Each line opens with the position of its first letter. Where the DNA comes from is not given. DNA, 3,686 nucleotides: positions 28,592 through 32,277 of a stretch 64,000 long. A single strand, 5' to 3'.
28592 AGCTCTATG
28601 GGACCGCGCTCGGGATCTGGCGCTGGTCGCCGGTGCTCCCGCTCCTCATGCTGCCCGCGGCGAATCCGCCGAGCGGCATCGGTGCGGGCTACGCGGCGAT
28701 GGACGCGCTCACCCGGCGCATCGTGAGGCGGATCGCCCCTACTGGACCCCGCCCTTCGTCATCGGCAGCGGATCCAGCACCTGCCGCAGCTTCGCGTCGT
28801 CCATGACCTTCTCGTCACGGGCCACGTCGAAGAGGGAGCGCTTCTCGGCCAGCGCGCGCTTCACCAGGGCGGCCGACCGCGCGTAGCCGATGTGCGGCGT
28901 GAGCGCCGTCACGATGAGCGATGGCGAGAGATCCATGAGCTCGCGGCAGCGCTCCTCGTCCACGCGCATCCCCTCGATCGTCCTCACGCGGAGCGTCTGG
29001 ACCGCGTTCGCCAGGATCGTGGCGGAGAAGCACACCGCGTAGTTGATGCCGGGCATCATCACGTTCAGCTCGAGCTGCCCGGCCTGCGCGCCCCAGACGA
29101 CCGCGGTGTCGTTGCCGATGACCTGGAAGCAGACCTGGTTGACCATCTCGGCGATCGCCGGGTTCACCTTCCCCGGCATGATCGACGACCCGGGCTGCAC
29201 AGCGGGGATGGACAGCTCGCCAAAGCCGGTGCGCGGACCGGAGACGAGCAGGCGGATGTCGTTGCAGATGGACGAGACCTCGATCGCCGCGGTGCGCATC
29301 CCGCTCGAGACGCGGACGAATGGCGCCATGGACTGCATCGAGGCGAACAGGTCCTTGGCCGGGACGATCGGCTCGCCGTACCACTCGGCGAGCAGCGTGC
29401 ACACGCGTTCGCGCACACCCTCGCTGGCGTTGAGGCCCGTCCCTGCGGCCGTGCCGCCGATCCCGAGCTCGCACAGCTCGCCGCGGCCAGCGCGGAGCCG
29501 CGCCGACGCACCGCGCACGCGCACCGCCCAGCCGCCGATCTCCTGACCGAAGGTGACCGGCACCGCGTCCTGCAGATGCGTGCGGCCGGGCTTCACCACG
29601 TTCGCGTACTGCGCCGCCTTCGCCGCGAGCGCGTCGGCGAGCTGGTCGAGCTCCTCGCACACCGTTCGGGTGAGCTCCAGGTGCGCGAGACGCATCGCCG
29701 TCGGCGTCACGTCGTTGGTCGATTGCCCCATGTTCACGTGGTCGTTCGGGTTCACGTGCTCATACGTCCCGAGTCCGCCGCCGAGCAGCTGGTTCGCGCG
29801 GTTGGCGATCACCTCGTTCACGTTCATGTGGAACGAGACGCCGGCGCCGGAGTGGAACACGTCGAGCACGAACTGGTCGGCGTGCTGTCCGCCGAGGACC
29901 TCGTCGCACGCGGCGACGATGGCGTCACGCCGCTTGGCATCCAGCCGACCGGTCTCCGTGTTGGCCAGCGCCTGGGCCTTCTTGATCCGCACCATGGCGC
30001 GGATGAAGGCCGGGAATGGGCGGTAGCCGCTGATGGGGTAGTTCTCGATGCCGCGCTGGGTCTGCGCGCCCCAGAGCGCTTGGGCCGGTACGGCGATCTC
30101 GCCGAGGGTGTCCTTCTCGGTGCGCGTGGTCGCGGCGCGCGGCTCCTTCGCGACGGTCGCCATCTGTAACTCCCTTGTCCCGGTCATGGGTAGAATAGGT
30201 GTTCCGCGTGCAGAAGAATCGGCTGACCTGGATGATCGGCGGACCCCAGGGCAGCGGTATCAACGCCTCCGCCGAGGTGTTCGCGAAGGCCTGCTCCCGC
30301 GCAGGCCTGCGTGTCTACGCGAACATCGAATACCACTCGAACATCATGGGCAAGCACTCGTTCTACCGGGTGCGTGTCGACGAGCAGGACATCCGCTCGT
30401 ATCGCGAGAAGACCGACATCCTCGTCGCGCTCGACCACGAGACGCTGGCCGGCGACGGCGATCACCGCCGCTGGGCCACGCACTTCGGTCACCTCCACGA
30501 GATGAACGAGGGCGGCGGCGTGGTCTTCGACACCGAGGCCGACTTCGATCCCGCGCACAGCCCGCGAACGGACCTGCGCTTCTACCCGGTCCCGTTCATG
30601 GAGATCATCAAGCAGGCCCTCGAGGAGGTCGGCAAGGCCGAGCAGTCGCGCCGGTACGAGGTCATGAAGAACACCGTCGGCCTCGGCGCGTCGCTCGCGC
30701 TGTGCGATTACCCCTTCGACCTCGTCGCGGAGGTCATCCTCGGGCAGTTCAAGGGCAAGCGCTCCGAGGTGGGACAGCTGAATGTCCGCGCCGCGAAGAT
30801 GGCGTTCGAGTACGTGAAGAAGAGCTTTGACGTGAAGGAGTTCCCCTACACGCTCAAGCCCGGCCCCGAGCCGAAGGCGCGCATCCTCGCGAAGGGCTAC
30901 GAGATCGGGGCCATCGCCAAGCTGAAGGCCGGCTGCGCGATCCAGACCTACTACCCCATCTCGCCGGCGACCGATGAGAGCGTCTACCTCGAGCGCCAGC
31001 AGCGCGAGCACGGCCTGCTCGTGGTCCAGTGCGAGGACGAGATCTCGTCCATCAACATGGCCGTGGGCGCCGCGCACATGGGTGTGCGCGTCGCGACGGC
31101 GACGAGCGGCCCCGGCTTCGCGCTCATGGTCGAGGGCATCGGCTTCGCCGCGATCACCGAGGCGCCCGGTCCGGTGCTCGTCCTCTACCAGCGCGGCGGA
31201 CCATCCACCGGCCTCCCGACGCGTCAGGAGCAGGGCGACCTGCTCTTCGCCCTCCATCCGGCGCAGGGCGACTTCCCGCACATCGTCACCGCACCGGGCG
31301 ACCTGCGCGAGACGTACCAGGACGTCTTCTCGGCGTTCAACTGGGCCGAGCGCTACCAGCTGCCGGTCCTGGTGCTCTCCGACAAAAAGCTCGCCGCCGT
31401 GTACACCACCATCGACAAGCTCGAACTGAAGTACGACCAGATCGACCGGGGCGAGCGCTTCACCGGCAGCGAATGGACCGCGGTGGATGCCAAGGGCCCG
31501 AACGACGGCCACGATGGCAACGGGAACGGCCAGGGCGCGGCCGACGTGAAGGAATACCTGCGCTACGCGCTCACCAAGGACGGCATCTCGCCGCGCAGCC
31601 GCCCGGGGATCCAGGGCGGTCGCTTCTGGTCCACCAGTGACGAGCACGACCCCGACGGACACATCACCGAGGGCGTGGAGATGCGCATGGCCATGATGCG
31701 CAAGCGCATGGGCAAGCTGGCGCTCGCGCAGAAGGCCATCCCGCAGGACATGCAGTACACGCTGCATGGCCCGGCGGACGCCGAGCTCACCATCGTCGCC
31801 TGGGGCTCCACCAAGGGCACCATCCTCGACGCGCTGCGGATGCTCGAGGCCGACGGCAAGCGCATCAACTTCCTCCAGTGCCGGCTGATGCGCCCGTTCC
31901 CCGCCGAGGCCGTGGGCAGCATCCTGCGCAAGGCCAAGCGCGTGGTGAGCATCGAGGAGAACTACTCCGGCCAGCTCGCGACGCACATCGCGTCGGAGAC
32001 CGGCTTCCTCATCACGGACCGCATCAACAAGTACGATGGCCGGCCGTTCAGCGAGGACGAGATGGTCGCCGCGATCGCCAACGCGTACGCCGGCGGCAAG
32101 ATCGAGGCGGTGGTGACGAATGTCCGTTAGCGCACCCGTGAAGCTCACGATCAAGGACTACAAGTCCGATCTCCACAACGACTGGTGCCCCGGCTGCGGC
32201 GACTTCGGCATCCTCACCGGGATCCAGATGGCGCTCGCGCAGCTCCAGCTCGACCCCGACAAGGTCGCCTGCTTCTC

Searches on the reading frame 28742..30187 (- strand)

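Call 21: search_protein_families(library=pfam, proteins=[window:28742-30187:-], max_evalue=0.00001)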
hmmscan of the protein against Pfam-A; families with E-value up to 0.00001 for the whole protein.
window:28742-30187:- (482 aa): 2 families
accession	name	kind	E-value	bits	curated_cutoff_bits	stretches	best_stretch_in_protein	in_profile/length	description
PF00206.25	Lyase_1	-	1.4e-88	297.8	27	1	29-358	1-312/312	Lyase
PF10415.14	FumaraseC_C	-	5.6e-16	59.2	32.5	1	425-478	1-54/54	Fumarase C C-terminus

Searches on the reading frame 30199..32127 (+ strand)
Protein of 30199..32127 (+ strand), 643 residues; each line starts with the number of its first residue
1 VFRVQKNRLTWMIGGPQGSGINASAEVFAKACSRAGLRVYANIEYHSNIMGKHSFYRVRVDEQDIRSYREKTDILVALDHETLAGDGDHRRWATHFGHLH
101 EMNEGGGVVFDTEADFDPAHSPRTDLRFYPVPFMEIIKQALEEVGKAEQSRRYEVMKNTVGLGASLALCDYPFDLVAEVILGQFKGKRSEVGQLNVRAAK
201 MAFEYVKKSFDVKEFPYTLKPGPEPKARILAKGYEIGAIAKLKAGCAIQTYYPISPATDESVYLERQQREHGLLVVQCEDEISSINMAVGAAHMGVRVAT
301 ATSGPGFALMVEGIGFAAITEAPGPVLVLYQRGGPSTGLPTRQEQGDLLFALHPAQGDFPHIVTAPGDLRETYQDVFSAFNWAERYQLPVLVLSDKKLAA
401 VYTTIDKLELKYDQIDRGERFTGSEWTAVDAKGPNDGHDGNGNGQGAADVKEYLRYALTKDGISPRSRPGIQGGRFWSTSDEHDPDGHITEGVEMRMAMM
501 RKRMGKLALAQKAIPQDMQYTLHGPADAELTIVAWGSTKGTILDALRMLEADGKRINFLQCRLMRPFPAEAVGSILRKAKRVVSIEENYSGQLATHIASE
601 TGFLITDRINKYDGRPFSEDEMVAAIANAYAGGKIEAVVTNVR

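Call 21: search_protein_families(library=pfam, proteins=[window:30199-32127:+], max_evalue=0.00001)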
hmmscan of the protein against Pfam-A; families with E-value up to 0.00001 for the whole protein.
window:30199-32127:+ (643 aa): 4 families
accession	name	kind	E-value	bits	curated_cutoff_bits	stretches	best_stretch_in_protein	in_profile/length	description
PF01855.24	POR_N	-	2.9e-48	165.1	27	1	240-501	2-230/231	Pyruvate flavodoxin/ferredoxin oxidoreductase, thiamine diP-bdg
PF01558.24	POR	-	2.9e-29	102.9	27.4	1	18-204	2-173/173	Pyruvate ferredoxin/flavodoxin oxidoreductase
PF17147.9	PFOR_II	-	7e-13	49.3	27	1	528-618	1-98/102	Pyruvate:ferredoxin oxidoreductase core domain II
PF02780.25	Transketolase_C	-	1.3e-08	35.2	25.9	1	528-599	10-82/124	Transketolase, C-terminal domain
